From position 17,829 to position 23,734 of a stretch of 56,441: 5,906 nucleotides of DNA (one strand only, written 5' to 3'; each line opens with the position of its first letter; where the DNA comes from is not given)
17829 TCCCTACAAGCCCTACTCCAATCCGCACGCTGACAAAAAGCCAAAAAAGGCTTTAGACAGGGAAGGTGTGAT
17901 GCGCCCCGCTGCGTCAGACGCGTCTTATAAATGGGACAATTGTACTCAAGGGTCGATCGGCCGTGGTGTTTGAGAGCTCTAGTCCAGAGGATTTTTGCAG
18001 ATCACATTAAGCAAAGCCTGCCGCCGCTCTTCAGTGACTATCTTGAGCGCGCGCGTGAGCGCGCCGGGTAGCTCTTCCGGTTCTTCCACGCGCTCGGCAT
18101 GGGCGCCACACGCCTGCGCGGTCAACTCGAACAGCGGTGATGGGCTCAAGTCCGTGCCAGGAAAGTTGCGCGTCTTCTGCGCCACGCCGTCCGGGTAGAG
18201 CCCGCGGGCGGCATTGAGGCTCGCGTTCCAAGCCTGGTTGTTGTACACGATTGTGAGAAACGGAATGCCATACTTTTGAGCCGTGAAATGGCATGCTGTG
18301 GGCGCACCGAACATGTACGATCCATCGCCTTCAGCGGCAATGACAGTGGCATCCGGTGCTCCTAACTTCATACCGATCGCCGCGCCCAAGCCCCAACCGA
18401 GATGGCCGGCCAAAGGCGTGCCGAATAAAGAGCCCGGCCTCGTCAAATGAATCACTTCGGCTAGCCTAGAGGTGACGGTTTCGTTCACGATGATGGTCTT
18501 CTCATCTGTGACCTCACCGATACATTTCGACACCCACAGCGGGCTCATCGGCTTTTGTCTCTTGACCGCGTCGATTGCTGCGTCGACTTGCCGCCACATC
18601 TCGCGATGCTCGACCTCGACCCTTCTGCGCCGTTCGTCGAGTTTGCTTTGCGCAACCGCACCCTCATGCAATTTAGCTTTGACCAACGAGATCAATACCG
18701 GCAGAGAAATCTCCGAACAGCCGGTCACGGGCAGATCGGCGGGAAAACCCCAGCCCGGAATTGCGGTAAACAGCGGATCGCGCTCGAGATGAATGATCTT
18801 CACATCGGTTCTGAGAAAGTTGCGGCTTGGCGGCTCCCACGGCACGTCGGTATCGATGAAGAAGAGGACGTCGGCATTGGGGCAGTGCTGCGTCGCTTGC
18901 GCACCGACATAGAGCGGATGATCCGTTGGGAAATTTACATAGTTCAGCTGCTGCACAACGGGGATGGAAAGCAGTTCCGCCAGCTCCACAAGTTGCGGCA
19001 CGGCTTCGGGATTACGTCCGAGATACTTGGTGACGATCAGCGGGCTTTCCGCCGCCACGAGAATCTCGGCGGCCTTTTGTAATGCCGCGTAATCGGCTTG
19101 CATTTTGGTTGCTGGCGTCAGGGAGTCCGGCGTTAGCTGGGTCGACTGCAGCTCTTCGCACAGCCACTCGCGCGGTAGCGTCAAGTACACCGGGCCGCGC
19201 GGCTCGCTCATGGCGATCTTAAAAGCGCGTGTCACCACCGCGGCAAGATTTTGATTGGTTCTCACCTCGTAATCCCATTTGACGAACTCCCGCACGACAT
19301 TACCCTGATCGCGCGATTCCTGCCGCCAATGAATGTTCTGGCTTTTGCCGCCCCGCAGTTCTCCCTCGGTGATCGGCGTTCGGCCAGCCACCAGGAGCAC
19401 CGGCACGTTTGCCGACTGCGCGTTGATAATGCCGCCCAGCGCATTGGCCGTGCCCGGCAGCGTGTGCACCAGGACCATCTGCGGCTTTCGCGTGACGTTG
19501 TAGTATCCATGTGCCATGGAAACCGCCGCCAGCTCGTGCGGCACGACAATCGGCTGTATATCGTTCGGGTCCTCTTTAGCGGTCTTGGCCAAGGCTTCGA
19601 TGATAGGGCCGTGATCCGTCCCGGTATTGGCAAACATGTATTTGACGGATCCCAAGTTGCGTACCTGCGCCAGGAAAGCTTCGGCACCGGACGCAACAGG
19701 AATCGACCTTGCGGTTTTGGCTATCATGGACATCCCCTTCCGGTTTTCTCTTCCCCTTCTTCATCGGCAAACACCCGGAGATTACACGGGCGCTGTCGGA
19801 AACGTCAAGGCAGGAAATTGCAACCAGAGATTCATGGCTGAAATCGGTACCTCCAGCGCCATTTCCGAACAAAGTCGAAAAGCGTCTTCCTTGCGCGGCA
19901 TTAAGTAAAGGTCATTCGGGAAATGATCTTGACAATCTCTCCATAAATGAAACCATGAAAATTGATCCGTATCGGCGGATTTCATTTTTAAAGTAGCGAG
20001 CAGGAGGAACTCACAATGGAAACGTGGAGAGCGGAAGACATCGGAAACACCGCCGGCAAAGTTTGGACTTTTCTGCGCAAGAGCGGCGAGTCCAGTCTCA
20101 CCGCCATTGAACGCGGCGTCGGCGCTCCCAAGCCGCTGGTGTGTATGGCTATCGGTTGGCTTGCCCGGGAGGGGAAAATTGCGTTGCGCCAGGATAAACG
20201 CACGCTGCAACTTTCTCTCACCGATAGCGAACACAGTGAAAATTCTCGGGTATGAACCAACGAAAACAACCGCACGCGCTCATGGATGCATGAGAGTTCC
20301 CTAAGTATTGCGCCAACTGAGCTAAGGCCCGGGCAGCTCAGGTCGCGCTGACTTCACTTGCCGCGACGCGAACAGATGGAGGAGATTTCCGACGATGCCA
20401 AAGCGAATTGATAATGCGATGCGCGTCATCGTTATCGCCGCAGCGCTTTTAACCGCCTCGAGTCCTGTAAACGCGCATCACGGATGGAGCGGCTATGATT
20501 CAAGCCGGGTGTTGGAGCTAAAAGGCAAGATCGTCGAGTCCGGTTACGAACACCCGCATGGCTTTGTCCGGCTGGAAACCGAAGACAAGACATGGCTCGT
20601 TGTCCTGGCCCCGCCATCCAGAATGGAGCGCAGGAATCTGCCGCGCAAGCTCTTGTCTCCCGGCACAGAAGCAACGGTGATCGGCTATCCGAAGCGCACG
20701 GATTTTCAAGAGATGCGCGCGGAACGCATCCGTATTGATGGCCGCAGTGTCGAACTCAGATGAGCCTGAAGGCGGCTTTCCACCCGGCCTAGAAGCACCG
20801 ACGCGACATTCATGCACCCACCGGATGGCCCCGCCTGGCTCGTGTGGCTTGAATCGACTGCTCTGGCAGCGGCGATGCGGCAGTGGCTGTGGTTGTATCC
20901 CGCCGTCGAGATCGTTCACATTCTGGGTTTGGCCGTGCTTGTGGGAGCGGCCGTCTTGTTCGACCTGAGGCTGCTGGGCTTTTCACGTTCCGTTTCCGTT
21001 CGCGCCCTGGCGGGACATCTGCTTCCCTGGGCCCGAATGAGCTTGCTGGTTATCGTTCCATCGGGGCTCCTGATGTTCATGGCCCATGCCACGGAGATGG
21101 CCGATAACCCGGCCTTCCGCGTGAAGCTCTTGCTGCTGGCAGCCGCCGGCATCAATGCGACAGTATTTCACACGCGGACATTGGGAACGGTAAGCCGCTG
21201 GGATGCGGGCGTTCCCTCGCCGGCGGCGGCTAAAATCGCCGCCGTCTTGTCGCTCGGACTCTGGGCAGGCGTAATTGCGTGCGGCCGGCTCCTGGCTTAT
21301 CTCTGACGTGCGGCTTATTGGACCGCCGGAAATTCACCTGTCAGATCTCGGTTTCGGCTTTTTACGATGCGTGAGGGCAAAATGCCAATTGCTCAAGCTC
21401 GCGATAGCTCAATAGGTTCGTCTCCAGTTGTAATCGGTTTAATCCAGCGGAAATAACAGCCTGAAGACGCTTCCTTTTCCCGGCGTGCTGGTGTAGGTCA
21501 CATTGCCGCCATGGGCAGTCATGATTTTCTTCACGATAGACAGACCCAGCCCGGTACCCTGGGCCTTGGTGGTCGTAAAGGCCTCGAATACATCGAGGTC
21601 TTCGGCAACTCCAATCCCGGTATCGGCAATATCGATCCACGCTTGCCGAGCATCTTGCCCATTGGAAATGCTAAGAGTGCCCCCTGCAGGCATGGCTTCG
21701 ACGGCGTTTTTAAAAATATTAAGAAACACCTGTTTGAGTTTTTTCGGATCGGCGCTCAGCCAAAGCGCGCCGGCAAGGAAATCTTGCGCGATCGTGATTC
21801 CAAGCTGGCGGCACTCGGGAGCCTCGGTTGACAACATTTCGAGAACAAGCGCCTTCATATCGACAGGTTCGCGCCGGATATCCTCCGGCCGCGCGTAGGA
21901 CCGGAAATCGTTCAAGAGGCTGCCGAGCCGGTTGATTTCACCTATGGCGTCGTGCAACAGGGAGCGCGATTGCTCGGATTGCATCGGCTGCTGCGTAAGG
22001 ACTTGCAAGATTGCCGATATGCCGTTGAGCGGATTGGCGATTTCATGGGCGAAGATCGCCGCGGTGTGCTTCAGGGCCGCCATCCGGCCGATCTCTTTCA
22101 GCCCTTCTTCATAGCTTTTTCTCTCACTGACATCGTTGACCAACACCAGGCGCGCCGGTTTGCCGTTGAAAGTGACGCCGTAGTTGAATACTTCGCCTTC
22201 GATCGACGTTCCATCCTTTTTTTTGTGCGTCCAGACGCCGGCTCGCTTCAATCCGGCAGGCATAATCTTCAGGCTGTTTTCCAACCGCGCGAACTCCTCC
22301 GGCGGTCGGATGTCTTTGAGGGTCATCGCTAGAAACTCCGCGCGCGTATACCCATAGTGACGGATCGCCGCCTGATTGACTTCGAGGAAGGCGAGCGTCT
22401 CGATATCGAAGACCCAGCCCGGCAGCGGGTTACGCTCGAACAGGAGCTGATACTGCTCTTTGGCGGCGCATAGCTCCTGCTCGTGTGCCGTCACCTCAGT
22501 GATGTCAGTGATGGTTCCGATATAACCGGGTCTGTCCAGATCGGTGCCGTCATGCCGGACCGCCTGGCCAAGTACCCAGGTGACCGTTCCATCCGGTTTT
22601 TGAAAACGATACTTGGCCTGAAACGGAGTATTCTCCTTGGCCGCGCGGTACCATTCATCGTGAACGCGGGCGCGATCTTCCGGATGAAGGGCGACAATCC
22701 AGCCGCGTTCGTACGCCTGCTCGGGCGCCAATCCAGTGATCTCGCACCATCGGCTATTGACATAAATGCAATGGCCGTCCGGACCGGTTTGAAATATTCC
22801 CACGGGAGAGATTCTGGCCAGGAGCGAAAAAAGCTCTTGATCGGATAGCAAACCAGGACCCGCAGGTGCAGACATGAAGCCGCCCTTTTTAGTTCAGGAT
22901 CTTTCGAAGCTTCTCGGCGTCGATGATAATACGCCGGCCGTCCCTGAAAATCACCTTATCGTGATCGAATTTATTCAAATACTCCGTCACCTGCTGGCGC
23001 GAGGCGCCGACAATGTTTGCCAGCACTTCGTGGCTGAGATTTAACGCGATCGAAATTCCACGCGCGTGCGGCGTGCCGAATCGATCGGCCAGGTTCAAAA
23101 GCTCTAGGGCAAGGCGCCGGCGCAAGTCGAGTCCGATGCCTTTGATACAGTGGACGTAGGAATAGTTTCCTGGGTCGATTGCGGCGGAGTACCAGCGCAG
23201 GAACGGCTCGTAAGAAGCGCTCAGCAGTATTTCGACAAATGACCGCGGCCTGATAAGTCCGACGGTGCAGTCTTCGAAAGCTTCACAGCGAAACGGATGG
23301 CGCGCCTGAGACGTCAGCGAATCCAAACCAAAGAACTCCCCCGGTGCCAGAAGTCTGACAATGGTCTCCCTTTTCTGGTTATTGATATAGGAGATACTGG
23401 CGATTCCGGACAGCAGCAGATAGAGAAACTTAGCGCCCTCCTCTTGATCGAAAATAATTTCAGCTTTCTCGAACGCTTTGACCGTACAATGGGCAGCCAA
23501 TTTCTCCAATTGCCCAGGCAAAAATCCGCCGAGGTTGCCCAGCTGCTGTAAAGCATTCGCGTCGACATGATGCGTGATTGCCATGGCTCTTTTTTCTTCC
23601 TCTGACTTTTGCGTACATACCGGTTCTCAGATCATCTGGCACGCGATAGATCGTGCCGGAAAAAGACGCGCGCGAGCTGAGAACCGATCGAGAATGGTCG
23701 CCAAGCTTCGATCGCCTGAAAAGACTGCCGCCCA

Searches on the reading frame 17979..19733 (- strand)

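Call 61: search_protein_families(library=pfam, proteins=[window:17979-19733:-], max_evalue=0.00001)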
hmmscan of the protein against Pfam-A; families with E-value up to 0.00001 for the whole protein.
window:17979-19733:- (584 aa): 3 families
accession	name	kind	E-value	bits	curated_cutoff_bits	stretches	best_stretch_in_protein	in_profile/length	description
PF02776.23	TPP_enzyme_N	-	5.4e-24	84.7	26.8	1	16-127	3-107/119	Thiamine pyrophosphate enzyme, N-terminal TPP binding domain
PF02775.26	TPP_enzyme_C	-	2.2e-21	76.7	21.9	1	424-575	9-149/151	Thiamine pyrophosphate enzyme, C-terminal TPP binding domain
PF00205.28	TPP_enzyme_M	-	5.7e-12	45.9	30.4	1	218-320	1-113/137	Thiamine pyrophosphate enzyme, central domain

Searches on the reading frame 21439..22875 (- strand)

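Call 83: search_protein_families(library=pfam, proteins=[window:21439-22875:-], max_evalue=0.00001)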
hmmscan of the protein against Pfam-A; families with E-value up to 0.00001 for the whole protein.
window:21439-22875:- (478 aa): 7 families
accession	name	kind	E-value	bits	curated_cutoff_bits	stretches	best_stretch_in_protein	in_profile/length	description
PF02518.31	HATPase_c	-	3.1e-24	86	26.4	1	376-477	2-109/111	Histidine kinase-, DNA gyrase B-, and HSP90-like ATPase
PF08447.18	PAS_3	-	5.5e-22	78.3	25.6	1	37-110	2-77/89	PAS fold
PF00989.32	PAS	-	7.7e-17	61.8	22.6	1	23-125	10-113/113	PAS fold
PF08448.16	PAS_4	-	4.8e-16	59.4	23.1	1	23-128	4-108/110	PAS fold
PF13426.13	PAS_9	-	1.1e-15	58.2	27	1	24-127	1-103/103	PAS domain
PF00512.31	HisKA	-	2.3e-10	40.8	26.9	1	272-331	6-64/66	His Kinase A (phospho-acceptor) domain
PF13188.13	PAS_8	-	3.1e-10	40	21.8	0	15-64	2-50/65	PAS domain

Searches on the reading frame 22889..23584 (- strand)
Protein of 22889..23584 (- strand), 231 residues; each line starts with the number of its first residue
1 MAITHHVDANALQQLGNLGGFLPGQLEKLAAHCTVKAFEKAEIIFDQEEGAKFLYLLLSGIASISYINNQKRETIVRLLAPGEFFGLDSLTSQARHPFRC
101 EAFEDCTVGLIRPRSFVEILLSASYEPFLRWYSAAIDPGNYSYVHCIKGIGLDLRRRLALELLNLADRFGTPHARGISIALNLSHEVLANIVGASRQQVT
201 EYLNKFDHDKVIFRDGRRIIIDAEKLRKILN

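Call 83: search_protein_families(library=pfam, proteins=[window:22889-23584:-], max_evalue=0.00001)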
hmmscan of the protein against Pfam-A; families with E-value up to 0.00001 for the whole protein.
window:22889-23584:- (231 aa): 2 families
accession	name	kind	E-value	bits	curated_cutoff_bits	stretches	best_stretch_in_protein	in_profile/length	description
PF00027.35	cNMP_binding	-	4.4e-16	59.1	27.5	1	36-120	2-86/89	Cyclic nucleotide-binding domain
PF13545.12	HTH_Crp_2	-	4.3e-13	49.5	27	1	157-229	2-70/70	Crp-like helix-turn-helix domain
